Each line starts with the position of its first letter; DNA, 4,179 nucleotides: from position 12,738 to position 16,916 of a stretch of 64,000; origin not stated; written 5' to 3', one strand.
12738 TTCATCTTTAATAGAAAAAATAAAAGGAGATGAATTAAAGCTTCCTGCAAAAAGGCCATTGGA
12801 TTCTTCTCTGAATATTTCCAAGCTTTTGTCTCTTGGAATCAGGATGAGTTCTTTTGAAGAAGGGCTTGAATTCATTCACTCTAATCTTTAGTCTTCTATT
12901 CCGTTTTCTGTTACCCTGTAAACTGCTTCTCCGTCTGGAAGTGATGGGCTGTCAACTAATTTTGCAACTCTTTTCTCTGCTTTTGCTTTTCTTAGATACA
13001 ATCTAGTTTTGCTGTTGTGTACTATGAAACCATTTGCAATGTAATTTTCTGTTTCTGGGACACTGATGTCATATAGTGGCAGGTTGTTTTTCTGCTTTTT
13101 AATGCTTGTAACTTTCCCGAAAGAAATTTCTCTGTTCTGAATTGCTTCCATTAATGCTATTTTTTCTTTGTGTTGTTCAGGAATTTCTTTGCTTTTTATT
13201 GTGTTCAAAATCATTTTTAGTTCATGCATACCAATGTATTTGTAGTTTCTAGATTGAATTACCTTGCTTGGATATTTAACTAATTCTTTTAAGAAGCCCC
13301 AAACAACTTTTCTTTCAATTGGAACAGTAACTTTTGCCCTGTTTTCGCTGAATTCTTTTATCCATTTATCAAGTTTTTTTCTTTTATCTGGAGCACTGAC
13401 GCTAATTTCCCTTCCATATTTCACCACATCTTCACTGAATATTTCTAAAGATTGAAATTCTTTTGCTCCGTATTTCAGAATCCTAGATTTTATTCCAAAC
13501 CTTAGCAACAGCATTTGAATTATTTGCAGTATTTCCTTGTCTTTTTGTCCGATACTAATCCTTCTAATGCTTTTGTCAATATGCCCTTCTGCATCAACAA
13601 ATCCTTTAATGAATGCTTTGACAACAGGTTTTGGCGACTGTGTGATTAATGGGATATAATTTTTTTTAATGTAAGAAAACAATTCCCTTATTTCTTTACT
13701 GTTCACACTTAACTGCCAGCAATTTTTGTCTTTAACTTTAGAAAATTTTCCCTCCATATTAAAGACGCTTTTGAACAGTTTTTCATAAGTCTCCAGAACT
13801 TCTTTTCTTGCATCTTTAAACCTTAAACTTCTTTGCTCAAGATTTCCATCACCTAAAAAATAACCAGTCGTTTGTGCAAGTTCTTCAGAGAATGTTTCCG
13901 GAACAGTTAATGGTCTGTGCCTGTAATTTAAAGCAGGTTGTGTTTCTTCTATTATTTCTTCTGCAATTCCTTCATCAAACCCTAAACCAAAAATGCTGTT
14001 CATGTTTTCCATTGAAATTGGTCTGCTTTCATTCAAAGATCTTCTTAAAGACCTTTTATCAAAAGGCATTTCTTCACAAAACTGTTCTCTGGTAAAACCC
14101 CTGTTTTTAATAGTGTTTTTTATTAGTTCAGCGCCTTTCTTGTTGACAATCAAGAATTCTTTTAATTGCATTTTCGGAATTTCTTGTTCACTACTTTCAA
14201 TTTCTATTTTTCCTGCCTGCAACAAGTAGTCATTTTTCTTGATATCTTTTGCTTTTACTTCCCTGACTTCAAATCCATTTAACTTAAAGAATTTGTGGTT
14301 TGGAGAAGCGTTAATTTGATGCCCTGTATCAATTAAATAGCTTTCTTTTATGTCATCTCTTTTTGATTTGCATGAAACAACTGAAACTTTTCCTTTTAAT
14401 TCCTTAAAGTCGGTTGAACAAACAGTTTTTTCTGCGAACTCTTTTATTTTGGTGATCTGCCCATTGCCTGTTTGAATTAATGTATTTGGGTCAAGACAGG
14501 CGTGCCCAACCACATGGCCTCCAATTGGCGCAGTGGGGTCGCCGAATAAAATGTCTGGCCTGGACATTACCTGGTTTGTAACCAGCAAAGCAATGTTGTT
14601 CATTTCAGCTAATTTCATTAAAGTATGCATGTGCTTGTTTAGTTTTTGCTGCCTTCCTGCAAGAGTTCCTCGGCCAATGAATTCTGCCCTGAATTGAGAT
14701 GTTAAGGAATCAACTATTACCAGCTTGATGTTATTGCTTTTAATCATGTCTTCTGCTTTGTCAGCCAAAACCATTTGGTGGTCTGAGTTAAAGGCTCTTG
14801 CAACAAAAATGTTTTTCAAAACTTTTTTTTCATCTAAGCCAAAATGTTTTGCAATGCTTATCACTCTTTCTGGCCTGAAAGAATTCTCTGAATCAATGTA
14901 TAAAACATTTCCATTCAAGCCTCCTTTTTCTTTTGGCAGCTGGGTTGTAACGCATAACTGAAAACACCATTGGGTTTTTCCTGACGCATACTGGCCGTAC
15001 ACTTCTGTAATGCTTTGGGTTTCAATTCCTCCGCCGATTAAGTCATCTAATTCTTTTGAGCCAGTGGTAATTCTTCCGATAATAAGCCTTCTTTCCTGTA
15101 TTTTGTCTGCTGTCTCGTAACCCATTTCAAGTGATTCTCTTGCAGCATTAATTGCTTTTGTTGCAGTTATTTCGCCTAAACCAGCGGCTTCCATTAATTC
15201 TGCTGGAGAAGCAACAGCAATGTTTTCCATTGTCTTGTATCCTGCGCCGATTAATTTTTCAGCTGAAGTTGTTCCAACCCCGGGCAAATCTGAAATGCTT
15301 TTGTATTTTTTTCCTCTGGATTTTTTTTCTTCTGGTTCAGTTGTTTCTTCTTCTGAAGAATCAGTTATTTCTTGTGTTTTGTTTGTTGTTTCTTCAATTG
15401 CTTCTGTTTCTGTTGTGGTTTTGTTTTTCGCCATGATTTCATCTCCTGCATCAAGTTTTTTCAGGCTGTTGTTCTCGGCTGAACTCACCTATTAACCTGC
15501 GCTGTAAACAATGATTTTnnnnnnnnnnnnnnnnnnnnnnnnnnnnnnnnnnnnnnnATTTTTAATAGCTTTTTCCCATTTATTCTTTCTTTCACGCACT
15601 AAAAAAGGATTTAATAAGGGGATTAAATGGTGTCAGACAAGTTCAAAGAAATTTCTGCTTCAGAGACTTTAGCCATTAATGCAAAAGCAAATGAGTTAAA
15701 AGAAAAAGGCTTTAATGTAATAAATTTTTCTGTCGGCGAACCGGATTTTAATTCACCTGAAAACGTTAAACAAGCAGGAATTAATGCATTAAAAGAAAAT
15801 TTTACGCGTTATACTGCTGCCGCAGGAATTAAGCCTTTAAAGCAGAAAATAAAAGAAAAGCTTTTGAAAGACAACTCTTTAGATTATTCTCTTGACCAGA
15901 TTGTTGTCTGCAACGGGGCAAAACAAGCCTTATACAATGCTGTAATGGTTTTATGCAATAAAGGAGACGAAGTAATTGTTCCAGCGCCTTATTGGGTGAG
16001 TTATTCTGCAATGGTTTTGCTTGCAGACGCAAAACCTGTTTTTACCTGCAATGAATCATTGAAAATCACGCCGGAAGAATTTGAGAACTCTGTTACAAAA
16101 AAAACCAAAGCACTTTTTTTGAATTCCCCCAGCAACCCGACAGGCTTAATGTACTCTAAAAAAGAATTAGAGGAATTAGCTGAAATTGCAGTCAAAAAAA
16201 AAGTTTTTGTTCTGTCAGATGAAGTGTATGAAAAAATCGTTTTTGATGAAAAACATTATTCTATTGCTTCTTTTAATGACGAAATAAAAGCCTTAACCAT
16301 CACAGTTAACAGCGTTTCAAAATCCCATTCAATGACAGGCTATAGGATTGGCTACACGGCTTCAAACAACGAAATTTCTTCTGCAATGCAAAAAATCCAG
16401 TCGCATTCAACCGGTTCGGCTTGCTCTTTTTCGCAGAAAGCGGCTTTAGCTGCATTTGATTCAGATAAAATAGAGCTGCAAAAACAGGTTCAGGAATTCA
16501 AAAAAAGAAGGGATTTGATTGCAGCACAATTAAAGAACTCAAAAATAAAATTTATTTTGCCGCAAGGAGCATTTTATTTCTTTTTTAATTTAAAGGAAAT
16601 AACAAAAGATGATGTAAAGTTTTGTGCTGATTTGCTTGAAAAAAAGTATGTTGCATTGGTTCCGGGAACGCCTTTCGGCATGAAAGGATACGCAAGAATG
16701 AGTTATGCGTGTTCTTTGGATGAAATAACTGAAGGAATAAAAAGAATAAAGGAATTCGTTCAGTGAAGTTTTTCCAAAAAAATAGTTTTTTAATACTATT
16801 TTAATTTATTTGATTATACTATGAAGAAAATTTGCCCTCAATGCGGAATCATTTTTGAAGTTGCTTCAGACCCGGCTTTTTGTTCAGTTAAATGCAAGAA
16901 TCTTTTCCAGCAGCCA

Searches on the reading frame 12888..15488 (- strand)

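Call 39: search_protein_families(library=pfam, proteins=[window:12888-15488:-], max_evalue=0.001)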
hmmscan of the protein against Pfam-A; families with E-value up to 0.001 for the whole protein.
window:12888-15488:- (866 aa): 9 families
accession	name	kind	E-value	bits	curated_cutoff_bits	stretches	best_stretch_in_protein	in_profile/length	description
PF08423.17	Rad51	-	7.2e-91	304.2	22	2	136-344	4-215/244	Rad51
PF14890.11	Intein_splicing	-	1.9e-24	86.6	35.8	1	344-825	9-155/155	Intein splicing domain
PF14528.11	LAGLIDADG_3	-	1.4e-20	73.8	22.5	1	622-691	2-77/82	LAGLIDADG-like domain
PF00154.27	RecA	-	2.8e-13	50.4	27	1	126-327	18-208/262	recA bacterial DNA recombination protein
PF14520.12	HHH_5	-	4.5e-09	37.1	27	1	66-118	5-57/57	Helix-hairpin-helix domain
PF06745.19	ATPase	-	5.2e-09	36.3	26.6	1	141-266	2-132/231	KaiC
PF13481.12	AAA_25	-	2.4e-07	31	27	1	132-267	7-157/195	AAA domain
PF12317.13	IFT46_B_C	-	9.3e-05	22.7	22.2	1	592-719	9-130/211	Intraflagellar transport complex B protein 46 C terminal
PF00633.29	HHH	-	0.00023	21.3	24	0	87-110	2-25/30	Helix-hairpin-helix motif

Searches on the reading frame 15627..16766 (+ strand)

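Call 39: search_protein_families(library=pfam, proteins=[window:15627-16766:+], max_evalue=0.001)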
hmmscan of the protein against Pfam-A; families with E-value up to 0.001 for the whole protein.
window:15627-16766:+ (379 aa): 4 families
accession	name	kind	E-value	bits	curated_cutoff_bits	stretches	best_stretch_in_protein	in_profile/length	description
PF00155.27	Aminotran_1_2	-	1e-73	249.1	19.7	1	30-374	2-361/361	Aminotransferase class I and II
PF01041.23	DegT_DnrJ_EryC1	-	9e-10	38.7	19.8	1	92-198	43-145/360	DegT/DnrJ/EryC1/StrS aminotransferase family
PF01053.26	Cys_Met_Meta_PP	-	1.1e-06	27.9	27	1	93-200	71-175/381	Cys/Met metabolism PLP-dependent enzyme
PF00266.25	Aminotran_5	-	0.00062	19.3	21.5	0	90-200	62-177/371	Aminotransferase class-V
